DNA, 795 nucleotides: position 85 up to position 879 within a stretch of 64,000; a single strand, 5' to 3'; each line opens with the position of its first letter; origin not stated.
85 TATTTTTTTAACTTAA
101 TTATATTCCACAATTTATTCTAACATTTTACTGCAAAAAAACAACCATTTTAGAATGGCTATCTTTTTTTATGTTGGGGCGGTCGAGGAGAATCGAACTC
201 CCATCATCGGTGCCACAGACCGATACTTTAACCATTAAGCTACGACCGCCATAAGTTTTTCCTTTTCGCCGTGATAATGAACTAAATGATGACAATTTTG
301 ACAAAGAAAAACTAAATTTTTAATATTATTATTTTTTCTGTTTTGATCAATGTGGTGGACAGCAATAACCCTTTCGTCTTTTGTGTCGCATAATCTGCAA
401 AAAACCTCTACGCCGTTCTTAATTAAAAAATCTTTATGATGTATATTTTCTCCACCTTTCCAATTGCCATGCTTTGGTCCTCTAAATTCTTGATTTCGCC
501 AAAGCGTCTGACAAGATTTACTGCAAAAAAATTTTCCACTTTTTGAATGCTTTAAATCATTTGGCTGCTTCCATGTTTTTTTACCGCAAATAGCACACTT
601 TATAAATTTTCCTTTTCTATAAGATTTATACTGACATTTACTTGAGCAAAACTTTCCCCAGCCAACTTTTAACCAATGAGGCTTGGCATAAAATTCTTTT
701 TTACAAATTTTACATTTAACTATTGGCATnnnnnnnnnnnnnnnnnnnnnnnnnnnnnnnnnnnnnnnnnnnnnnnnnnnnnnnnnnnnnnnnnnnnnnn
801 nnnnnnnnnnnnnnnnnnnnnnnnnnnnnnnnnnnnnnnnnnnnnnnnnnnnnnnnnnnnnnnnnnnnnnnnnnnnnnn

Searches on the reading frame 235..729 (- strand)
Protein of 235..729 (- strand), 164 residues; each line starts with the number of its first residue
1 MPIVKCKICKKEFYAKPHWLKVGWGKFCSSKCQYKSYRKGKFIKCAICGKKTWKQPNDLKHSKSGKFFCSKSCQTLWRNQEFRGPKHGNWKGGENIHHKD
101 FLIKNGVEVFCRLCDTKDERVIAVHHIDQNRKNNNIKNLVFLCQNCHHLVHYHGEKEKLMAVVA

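Call 6: search_protein_families(library=pfam, proteins=[window:235-729:-], max_evalue=0.01)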
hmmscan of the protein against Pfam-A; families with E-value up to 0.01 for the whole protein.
window:235-729:- (164 aa): 2 families
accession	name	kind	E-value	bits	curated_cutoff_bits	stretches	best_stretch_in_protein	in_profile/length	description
PF13392.12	HNH_3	-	0.0012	18.9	24.8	1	123-141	20-38/46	HNH endonuclease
PF01844.29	HNH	-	0.003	18.1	21.4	1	111-151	1-45/47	HNH endonuclease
